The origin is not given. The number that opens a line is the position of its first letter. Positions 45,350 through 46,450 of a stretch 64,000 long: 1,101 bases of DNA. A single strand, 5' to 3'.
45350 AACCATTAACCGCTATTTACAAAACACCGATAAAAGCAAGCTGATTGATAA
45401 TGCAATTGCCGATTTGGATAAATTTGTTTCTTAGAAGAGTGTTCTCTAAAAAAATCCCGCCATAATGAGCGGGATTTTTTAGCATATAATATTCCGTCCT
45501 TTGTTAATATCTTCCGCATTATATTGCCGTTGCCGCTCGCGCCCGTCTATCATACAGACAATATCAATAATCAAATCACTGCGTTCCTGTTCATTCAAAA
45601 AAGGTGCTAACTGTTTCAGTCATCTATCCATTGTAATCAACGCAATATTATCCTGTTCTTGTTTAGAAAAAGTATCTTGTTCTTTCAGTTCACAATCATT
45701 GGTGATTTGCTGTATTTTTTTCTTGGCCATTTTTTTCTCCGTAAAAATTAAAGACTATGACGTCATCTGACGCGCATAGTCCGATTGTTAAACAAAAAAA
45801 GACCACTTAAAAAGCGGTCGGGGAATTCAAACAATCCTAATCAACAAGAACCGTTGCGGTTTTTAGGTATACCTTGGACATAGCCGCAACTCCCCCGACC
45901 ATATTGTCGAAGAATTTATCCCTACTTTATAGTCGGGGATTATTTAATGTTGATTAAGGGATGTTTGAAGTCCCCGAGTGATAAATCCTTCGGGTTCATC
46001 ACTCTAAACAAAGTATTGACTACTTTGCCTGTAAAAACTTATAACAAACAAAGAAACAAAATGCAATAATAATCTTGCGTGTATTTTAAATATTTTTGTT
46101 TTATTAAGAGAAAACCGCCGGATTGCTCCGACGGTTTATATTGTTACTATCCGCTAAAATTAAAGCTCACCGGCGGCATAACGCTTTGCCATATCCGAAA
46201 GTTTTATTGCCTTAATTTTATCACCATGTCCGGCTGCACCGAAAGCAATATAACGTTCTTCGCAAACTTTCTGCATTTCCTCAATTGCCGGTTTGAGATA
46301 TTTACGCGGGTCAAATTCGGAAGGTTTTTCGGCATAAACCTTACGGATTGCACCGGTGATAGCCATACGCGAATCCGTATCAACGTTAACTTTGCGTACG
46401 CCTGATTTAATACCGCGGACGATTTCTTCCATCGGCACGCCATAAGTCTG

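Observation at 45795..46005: Divergent fifth member of the RNA family on the minus strand downstream of fba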

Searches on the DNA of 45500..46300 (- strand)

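Call 5: search_rna_families(source=window, start=45500, end=46300, threshold=evalue, max_evalue=10, show_alignments=3)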
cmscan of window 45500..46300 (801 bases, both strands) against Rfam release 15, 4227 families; matches with E-value up to 10: 7.
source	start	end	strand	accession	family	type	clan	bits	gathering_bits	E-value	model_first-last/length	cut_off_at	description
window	46051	46152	-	RF02434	SpF39_sRNA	Gene; sRNA;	-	22.1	60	4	1-109/109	no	Streptococcus sRNA SpF39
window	45966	46051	-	RF02728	HrrF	Gene; sRNA;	-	19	77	1.2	1-116/116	no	Haemophilus regulatory RNA responsive to iron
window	46014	46092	-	RF01212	sn2524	Gene; snRNA; snoRNA; CD-box;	-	18.7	44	4.5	1-109/109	no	Small nucleolar RNA sn2524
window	45753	45872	-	RF02634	EF3314_EF3315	Gene; sRNA;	-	16.9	100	0.26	1-141/141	no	Enterococcus sRNA EF3314_EF3315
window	46084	46108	+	RF01334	CRISPR-DR21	Gene; CRISPR;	-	16.4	48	9.6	1-37/37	no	CRISPR RNA direct repeat element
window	46044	46137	+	RF02384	FasX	Gene; sRNA;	-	15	100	8.2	1-205/205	no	FasX small RNA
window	46117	46132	-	RF03001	leuA-Halobacteria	Cis-reg;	-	13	47.9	6.8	21-36/53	no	leuA-Halobacteria RNA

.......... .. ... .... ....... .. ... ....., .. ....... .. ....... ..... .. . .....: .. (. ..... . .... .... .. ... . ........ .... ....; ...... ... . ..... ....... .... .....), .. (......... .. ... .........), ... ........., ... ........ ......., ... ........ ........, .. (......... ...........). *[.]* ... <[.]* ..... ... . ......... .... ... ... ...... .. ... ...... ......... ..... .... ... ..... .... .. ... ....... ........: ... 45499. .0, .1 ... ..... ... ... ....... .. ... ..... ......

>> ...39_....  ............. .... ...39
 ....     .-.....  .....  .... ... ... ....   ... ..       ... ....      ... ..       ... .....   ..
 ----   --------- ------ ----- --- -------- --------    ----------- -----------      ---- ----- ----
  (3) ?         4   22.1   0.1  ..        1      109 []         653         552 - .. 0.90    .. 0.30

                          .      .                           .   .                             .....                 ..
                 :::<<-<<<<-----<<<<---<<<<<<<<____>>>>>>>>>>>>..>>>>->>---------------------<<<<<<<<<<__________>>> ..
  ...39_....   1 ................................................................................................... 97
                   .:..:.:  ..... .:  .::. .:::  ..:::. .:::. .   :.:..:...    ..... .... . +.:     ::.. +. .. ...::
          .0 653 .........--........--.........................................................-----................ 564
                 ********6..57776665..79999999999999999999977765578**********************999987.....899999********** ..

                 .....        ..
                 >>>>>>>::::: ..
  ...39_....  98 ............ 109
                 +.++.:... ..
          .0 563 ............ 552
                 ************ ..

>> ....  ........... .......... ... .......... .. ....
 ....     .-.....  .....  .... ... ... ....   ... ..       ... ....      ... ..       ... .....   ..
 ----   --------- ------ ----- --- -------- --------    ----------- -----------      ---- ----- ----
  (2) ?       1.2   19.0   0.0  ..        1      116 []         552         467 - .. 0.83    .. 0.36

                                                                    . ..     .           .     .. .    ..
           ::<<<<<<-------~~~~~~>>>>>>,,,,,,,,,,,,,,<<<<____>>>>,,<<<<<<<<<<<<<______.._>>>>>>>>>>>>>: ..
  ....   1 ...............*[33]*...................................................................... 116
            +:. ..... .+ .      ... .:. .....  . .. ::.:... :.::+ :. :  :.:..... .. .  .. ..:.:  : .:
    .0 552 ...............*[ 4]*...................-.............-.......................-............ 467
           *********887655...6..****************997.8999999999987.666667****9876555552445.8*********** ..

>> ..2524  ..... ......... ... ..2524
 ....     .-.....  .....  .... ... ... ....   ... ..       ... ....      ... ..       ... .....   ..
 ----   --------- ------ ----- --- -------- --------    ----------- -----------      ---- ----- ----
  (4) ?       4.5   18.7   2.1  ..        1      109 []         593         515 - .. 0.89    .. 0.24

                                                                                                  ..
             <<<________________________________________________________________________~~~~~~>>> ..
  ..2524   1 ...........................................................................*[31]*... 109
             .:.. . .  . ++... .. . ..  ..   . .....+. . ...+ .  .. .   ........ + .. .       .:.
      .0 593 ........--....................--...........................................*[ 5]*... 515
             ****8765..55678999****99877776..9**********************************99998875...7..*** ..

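Call 24: search_dna_similar(query=window:45780-46070:-, collection=plasmids, mode=distant, max_evalue=1, max_rows=15)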
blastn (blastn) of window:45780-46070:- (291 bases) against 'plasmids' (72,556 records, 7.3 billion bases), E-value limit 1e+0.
Records with a match: 1; places in all: 1; records where one place covers at least 80% of the query: 0.
Best place of each record, by identity: 90-95% 1.
By first word of the organism name: Enterococcus 1.
By predicted mobility (MOB-suite, as given by PLSDB): non-mobilizable 1.
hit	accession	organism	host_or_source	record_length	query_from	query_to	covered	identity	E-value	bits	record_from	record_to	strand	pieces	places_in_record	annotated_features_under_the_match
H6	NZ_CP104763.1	Enterococcus raffinosus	-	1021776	252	279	10%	92.9%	3e-1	43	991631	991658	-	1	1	record has no annotation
